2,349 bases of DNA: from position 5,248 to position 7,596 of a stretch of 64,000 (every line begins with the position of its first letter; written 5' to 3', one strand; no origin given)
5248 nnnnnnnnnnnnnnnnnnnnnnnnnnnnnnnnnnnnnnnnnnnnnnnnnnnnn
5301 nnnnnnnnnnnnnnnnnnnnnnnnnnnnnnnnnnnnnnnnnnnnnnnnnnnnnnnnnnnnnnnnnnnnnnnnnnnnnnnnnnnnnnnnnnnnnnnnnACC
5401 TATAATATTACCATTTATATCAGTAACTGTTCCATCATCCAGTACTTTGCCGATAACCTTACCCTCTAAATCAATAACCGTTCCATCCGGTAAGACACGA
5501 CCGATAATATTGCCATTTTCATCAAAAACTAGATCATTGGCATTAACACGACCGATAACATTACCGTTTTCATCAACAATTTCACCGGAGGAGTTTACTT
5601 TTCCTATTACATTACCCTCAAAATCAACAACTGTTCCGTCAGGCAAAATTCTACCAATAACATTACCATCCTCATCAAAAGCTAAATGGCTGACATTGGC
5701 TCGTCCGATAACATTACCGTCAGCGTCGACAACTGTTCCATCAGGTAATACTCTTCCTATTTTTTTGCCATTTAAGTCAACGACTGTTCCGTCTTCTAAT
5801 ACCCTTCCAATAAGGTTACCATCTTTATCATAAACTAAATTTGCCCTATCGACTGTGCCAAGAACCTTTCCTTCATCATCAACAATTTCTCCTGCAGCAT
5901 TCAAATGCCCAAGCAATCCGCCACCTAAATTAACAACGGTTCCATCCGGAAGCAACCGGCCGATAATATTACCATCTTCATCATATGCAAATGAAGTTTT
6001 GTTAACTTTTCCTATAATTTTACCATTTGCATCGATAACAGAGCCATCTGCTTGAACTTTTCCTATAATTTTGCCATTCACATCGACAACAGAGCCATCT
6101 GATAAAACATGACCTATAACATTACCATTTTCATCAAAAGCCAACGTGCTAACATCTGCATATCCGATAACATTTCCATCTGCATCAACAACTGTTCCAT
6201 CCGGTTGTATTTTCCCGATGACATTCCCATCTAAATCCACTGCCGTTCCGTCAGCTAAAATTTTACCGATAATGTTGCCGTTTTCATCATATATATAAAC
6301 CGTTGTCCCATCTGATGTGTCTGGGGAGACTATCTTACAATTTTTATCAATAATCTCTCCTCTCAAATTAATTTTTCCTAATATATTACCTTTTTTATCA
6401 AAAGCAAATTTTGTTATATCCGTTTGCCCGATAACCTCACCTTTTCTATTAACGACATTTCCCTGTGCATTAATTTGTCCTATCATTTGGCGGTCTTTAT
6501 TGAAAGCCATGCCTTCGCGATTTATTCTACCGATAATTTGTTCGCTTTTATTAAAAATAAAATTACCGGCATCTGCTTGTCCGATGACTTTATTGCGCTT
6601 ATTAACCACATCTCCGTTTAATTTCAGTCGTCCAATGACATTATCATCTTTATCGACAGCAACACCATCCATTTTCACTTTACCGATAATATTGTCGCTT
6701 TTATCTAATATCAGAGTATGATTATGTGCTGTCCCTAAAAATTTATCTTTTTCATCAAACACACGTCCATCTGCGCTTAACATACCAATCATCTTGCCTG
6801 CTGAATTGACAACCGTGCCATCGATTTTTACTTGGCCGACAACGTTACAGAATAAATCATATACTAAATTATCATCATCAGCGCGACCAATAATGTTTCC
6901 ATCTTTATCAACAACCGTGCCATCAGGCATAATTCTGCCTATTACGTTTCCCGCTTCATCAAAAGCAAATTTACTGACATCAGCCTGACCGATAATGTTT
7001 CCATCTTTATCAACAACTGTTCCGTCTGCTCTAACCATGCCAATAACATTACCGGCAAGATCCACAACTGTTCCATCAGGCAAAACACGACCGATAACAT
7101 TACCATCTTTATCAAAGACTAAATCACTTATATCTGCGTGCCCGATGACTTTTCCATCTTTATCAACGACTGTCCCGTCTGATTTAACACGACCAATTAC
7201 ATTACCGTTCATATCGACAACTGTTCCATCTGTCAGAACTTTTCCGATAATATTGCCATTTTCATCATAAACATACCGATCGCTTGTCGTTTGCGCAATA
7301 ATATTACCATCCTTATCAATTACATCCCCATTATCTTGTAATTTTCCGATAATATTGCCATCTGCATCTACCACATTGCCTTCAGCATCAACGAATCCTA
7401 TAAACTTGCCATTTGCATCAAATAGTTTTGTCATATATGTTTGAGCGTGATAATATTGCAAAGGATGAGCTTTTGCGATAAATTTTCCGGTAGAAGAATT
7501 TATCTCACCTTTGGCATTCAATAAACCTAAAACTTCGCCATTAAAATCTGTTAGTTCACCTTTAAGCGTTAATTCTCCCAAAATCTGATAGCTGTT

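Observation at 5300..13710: Approximately 8 kb of near-contiguous coding tandem repeats shared by two adjacent genes: a recombination-prone and assembly-fragile region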

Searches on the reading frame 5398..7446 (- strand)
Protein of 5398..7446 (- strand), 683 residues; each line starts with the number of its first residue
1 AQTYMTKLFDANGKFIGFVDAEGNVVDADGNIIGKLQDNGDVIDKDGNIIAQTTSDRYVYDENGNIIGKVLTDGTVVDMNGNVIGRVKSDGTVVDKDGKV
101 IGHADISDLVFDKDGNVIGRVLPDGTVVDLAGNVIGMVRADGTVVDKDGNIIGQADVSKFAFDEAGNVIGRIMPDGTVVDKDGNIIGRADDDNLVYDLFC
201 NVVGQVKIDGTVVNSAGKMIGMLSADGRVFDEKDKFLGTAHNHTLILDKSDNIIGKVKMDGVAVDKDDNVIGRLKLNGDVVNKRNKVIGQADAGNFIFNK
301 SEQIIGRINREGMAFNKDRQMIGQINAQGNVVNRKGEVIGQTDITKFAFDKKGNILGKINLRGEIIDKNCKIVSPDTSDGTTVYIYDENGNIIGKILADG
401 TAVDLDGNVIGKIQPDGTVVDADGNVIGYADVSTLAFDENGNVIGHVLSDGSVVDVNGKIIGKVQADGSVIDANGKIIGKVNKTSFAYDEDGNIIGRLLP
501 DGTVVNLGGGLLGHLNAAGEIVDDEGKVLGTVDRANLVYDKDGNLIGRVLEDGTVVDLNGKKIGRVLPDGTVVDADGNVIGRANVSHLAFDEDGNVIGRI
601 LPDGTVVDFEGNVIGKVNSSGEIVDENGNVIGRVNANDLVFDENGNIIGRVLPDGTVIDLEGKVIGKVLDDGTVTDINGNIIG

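Call 47: search_solved_structures(query=window:5398-7446:-, max_evalue=0.1)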
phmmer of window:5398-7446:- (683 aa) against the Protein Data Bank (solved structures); distinct sequences matched with E-value up to 0.1: 3.
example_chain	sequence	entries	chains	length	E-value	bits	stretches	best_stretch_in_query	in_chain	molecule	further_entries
8h8a_A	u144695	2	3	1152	0.0013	20.4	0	367-430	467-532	Putative Rhs-family protein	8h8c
8h8b_A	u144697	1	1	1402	0.0035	18.9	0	367-430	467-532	Putative Rhs-family protein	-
7q97_A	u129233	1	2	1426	0.017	16.7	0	302-391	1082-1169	Rhs family protein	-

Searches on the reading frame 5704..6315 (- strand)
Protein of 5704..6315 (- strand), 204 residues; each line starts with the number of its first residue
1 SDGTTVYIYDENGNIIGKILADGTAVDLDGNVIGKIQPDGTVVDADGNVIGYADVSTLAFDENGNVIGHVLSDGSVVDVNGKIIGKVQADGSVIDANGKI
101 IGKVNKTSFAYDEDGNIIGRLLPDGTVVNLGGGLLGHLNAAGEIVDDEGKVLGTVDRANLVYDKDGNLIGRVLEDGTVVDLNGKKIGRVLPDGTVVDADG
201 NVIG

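Call 53: predict_structure(alignment_id=A2)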
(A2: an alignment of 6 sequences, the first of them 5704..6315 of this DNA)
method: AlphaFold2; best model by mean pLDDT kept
length: 204 residues; sequences in the alignment: 6
mean_pLDDT: 88.6   pTM: 0.77
mean pLDDT of the five models: 88.6, 87.0, 85.6, 85.2, 83.5
residues with pLDDT >= 90: 106; 70-90: 94; 50-70: 1; < 50: 3
segments of 3 or more residues with pLDDT < 50: 1-3
pLDDT, mean of each block of 10 residues (from residue 1): 71 90 93 94 94 89 92 88 92 94 88 87 83 87 90 87 87 86 86 91 92
secondary structure, 60 per line:
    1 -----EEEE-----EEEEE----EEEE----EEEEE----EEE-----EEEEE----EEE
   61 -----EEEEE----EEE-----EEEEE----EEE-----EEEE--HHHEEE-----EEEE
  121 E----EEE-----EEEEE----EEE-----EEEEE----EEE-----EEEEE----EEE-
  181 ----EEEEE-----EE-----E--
elements in order: E6-9 E15-19 E24-27 E32-36 E41-43 E49-53 E58-60 E66-70 E75-77 E83-87 E92-94 E100-103 E109-111 E117-121 E126-128 E134-138 E143-145 E151-155 E160-162 E168-172 E177-179 E185-189

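Call 56: fold_search(model_id=the predicted structure, library=pdb)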
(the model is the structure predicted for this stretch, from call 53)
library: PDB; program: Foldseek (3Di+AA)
matches with E <= 10: 1168; with E <= 0.001: 42
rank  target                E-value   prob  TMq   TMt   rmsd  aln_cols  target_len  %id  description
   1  8h8b                  3.2e-10  0.54  0.13  0.05  18.7       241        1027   21  Type VI secretion system effector RhsP in its pre-autoproteolysis and monomeric form (released 2023-01-18)
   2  8qja_C                5.7e-10  0.54  0.13  0.05  17.3       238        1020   21  T6SS-linked Rhs repeat protein - Advenella mimigardefordensis VgrG-Rhs core (released 2024-09-25)
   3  4igl_B                1.0e-07  0.20  0.12  0.06  18.8       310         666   14  Structure of the RHS-repeat containing BC component of the secreted ABC toxin complex from Yersinia entomophaga (released 2013-08-07)
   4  4igl_D                2.3e-07  0.16  0.12  0.06  18.8       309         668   14  Structure of the RHS-repeat containing BC component of the secreted ABC toxin complex from Yersinia entomophaga (released 2013-08-07)
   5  7pl2                  6.7e-07  0.20  0.12  0.08  22.0       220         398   17  Crystal structure of choline-binding module of LytB from Streptococcus pneumoniae (released 2022-09-07)
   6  6l7i_G                8.1e-07  0.18  0.13  0.06  18.0       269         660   14  Signal substraction of TcdB1-TccC2 and part of TcdA1 (released 2021-03-31)
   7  6suq                  1.6e-06  0.14  0.13  0.03  16.9       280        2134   16  Crystal Structure of TcdB2-TccC3-TEV (released 2019-12-04)
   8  6cmx_A                1.8e-06  0.30  0.17  0.06  13.4       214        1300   17  Human Teneurin 2 extra-cellular region (released 2018-07-25)
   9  5kis_B                2.6e-06  0.09  0.09  0.05  18.8       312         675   12  YenB/RHS2 complex (released 2017-08-09)
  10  2ww5                  3.5e-06  0.20  0.13  0.08  25.3       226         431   12  3D-structure of the modular autolysin LytC from Streptococcus pneumoniae at 1.6 A resolution (released 2010-04-21)
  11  6h6f_F                4.3e-06  0.10  0.13  0.03  18.6       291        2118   14  PTC3 holotoxin complex from Photorhabdus luminiscens - Mutant TcC-D651A (released 2018-10-03)
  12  6sup                  8.5e-06  0.12  0.13  0.03  17.5       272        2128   14  Crystal Structure of TcdB2-TccC3-Cdc42 (released 2019-12-04)
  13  6sue_F                1.5e-05  0.09  0.12  0.03  17.0       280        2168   16  Structure of Photorhabdus luminescens Tc holotoxin pore, Mutation TccC3-D651A (released 2019-11-06)
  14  2v05                  3.4e-05  0.10  0.14  0.11  20.8       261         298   15  CRYSTAL STRUCTURE OF CHOLINE BINDING PROTEIN F FROM STREPTOCOCCUS PNEUMONIAE. CRYSTAL FORM II. (released 2008-06-10)
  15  4uj6                  3.7e-05  0.05  0.10  0.05  18.9       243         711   15  Structure of surface layer protein SbsC, domains 1-6 (released 2016-04-27)
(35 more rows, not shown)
